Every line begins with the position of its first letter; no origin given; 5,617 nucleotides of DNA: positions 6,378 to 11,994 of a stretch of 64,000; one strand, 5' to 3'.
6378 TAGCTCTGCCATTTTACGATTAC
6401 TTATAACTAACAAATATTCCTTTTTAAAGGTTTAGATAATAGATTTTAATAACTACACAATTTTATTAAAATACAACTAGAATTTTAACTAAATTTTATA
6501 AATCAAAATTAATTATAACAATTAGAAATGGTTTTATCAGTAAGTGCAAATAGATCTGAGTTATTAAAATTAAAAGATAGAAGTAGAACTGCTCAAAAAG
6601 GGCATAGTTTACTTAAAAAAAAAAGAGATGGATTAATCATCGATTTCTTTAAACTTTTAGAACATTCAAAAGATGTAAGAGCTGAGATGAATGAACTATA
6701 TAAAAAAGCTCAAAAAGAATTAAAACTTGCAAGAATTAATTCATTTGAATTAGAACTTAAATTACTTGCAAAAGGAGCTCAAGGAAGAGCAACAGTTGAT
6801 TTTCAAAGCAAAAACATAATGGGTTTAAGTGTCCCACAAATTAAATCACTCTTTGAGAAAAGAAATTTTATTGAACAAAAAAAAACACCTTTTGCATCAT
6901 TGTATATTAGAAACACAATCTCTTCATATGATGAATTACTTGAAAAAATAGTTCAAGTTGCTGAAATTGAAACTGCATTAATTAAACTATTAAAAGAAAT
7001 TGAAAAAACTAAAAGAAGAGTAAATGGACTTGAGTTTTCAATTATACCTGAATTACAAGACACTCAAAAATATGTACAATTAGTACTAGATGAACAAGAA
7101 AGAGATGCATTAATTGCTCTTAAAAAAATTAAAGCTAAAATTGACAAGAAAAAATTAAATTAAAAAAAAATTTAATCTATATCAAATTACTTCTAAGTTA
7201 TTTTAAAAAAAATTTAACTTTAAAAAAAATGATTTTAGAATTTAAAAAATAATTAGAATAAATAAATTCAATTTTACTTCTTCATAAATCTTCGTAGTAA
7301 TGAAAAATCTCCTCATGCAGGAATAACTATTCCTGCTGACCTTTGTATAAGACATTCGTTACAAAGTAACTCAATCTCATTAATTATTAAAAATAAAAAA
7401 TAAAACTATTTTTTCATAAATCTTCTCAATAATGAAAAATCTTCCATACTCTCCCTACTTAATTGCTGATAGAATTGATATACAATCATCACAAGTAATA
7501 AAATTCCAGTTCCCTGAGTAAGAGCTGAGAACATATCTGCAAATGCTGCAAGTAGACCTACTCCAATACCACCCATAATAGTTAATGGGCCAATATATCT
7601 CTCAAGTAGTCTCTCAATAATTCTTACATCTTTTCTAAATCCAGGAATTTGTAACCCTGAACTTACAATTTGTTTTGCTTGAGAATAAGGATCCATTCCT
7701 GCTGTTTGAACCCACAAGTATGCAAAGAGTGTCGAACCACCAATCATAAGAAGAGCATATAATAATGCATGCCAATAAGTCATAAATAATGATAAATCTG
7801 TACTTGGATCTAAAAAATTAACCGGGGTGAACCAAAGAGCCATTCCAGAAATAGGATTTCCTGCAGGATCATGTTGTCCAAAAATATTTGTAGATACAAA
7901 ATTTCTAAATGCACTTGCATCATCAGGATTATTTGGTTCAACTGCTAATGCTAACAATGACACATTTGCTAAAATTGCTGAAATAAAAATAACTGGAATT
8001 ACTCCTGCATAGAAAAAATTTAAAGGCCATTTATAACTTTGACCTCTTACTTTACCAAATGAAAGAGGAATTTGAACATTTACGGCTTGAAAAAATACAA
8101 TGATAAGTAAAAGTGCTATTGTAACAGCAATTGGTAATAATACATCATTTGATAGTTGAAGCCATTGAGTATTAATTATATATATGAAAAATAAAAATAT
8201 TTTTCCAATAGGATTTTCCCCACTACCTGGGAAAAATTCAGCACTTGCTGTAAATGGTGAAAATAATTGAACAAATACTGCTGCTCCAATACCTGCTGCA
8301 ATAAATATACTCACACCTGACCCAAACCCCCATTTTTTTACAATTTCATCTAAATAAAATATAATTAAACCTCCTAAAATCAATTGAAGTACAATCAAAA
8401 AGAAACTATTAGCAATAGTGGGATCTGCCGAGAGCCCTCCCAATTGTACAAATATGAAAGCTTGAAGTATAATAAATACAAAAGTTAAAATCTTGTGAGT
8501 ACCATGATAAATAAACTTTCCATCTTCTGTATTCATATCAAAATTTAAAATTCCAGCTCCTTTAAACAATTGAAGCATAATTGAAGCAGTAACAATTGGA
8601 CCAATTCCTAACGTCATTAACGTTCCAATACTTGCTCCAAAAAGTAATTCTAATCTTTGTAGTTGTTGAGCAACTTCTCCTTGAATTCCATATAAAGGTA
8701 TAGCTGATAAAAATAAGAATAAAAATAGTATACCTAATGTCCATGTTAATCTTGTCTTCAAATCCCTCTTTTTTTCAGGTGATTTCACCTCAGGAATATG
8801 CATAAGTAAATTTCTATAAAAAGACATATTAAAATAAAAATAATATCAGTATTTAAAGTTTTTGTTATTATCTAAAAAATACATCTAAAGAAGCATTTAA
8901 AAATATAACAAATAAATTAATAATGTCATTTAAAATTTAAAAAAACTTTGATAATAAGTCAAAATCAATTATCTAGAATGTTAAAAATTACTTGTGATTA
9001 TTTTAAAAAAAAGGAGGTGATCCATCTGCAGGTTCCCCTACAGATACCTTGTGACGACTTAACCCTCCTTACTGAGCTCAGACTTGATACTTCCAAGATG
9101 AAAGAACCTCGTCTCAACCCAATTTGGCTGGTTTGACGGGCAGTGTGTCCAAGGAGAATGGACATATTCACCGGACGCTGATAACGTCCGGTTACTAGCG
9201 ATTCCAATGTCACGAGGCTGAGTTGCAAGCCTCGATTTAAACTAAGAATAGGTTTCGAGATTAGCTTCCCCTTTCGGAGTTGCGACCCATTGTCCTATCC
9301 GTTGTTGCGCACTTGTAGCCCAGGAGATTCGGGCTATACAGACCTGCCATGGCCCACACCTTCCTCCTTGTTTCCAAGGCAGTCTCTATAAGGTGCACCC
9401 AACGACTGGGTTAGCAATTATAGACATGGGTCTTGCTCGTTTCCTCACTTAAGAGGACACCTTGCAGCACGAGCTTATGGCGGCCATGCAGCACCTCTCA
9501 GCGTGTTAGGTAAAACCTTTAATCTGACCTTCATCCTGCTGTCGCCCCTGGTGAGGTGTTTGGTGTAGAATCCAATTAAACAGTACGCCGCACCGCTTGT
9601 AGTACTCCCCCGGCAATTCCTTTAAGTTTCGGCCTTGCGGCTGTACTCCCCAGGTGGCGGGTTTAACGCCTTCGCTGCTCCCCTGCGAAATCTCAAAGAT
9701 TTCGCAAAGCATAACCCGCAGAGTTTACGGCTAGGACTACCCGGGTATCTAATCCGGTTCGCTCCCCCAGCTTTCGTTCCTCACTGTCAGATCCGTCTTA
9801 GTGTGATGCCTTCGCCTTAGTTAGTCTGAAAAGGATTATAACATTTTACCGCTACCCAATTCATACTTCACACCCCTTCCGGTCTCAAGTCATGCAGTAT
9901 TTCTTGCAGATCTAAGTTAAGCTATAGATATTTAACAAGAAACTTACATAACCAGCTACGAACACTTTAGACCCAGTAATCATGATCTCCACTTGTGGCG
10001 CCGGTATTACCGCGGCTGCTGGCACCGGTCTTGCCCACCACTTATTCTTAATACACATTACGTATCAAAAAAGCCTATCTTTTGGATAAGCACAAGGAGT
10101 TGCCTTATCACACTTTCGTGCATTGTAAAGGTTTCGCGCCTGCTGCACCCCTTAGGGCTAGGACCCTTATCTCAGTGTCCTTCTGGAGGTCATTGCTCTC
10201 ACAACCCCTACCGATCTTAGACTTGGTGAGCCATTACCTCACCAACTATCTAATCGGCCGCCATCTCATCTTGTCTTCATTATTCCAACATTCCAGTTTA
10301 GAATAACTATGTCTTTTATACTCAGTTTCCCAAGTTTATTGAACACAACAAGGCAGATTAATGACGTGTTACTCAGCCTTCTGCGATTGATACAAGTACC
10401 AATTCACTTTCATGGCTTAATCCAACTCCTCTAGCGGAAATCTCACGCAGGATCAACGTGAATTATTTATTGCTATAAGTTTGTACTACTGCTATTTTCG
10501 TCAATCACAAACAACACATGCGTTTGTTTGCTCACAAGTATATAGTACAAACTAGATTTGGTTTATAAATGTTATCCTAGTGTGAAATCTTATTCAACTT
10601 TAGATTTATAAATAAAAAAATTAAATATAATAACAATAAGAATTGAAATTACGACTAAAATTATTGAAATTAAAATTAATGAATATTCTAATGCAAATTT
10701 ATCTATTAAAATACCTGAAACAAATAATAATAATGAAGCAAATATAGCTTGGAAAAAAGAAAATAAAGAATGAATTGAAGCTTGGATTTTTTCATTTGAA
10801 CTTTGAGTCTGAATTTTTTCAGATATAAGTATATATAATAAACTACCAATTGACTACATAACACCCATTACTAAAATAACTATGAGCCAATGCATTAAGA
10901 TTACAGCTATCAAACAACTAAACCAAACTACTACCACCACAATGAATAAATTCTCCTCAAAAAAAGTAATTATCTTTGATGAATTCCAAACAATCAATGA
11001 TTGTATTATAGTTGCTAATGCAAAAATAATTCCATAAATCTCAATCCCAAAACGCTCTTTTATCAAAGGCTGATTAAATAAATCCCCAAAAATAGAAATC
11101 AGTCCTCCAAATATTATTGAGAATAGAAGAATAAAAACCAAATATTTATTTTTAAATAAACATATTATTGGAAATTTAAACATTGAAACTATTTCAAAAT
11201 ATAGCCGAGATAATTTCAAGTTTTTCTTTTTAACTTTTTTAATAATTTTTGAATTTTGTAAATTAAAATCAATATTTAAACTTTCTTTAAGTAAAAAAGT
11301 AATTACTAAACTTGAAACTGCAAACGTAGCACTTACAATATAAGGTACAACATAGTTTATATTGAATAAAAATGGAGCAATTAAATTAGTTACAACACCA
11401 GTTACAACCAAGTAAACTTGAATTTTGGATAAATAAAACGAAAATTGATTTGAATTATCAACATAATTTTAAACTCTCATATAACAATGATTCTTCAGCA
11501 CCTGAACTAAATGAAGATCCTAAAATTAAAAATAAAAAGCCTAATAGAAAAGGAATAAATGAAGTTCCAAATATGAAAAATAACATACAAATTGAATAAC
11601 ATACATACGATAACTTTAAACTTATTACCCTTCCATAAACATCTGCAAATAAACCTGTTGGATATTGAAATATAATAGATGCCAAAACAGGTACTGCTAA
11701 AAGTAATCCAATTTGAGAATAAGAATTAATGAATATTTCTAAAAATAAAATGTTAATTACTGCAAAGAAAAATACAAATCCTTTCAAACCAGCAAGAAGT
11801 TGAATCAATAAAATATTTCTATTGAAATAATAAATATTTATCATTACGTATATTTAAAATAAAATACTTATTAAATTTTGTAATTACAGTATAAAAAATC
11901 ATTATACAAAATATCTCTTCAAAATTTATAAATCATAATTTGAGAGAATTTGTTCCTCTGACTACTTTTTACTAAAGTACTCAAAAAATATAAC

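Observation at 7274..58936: Recurring phenomenon: five conserved genes each carry a downstream echo of their own 3' end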

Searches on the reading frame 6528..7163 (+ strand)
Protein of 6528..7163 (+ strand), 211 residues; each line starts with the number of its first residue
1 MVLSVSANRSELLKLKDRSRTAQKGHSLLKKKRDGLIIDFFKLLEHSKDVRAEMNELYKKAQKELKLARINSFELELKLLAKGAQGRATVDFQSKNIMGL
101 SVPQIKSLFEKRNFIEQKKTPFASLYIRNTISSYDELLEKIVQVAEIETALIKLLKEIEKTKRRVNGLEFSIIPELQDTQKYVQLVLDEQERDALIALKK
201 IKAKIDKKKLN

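Call 14: search_protein_families(library=pfam, proteins=[window:6528-7163:+])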
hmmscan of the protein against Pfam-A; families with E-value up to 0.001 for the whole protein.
window:6528-7163:+ (211 aa): 1 family
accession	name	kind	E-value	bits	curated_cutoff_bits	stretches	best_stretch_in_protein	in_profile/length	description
PF01813.22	ATP-synt_D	-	3.7e-48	164.4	25.7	1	11-203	1-196/196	ATP synthase subunit D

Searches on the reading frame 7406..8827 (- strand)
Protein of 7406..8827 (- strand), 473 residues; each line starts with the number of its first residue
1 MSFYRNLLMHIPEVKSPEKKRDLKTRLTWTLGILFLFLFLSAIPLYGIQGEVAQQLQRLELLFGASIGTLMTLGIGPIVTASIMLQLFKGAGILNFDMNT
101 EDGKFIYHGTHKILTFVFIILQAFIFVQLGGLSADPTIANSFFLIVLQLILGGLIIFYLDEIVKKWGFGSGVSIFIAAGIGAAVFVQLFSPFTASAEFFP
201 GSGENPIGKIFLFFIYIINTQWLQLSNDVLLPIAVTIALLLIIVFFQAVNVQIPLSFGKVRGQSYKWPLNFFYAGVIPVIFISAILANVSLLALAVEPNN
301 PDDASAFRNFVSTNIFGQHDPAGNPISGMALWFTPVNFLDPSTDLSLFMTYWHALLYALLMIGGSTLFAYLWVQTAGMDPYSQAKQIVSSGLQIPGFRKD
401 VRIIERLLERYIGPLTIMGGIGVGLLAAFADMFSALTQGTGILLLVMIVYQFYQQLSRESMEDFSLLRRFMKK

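Call 14: search_protein_families(library=pfam, proteins=[window:7406-8827:-])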
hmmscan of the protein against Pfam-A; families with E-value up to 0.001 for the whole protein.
window:7406-8827:- (473 aa): 2 families
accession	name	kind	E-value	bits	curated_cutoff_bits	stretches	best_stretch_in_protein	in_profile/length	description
PF00344.25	SecY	-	2.6e-63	214.6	32.2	1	69-453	1-306/306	SecY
PF10559.14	Plug_translocon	-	5.5e-05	23.3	22.1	1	35-68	1-35/35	Plug domain of Sec61p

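Call 17: find_related_loci(query=window:7406-8827:-, collection=genome_contigs, flank=10000)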
Query window:7406-8827:- (473 aa) in genome_contigs; peptide patterns used: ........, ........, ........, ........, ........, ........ (x = any residue, [..] = any of these).
39 stretches matched a pattern; 10 encode a relative of the query (tblastn E <= 1e-3); 10 distinct loci.
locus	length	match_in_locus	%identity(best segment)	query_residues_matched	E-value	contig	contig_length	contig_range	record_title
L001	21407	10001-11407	95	5-473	0e+0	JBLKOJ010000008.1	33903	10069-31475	MAG: Candidatus Woesearchaeota archaeon isolate MAG.40.165 NODE_3875_length_33903_cov_38.868297, whole genome shotgun se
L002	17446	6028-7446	85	1-473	0e+0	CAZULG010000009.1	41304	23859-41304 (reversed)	MAG TPA_asm: uncultured Methanosarcinales archaeon isolate SRP252850_co1_174 genome assembly, contig: NODE_1435_length_4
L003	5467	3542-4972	57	1-473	3e-178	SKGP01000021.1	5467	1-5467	MAG: Candidatus Woesearchaeota archaeon isolate CSBr16_154 CSBr16-24124, whole genome shotgun sequence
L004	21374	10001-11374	55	1-473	5e-159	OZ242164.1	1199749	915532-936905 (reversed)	MAG: Candidatus Woesearchaeota archaeon isolate 0b7186c0-5103-4a63-b80e-0a611f852809 genome assembly, chromosome: 1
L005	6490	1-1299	59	34-472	9e-156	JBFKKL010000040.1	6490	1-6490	MAG: Candidatus Woesearchaeota archaeon isolate Mix_sand21.2022.07.Z.49 k141_377775_length_6490_cov_8.0000, whole genome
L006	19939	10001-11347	46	5-470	1e-118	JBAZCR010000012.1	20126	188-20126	MAG: Candidatus Pacearchaeota archaeon isolate SO_2017_LW2_78 scaffold_5942_c1_LW138R_2017, whole genome shotgun sequenc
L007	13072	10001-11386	44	5-472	2e-111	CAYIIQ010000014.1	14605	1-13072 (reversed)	MAG TPA_asm: Candidatus Woesearchaeota archaeon isolate ERP119705_co24_1048 genome assembly, contig: NODE_5106_length_14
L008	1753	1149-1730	63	1-197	1e-81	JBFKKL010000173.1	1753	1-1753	MAG: Candidatus Woesearchaeota archaeon isolate Mix_sand21.2022.07.Z.49 k141_2930682_length_1753_cov_4.0000, whole genom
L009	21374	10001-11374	40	4-465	2e-100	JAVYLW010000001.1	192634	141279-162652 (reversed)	MAG: Candidatus Pacearchaeota archaeon isolate DPZ-2_202101_bins_140 DPZ-2_202101_bins_140_scaffold_1, whole genome shot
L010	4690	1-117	51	433-470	1e-4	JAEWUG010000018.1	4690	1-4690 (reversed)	MAG: Nanoarchaeota archaeon isolate OH_SDB_175 k127_904337, whole genome shotgun sequence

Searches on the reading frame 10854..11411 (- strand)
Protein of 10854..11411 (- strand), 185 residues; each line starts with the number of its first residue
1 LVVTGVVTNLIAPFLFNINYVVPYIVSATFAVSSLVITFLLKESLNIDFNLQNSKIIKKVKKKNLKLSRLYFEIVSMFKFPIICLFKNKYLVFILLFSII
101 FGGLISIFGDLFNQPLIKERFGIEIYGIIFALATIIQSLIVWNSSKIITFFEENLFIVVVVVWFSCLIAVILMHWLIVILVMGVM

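Call 61: search_protein_families(library=pfam, proteins=[window:10854-11411:-], max_evalue=0.01)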
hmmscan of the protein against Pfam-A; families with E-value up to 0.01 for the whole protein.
window:10854-11411:- (185 aa): 0 families

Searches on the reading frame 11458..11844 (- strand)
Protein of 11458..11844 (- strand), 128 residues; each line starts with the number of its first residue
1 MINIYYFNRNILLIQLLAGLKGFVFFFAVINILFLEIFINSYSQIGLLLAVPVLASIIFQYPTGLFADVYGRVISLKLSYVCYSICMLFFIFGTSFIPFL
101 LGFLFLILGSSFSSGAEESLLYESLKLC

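Call 14: search_protein_families(library=pfam, proteins=[window:11458-11844:-])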
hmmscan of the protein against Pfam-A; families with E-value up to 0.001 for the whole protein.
window:11458-11844:- (128 aa): 1 family
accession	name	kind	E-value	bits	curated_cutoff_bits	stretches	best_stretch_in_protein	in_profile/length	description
PF07690.21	MFS_1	-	1.8e-07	30.8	33.4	1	12-113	2-102/347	Major Facilitator Superfamily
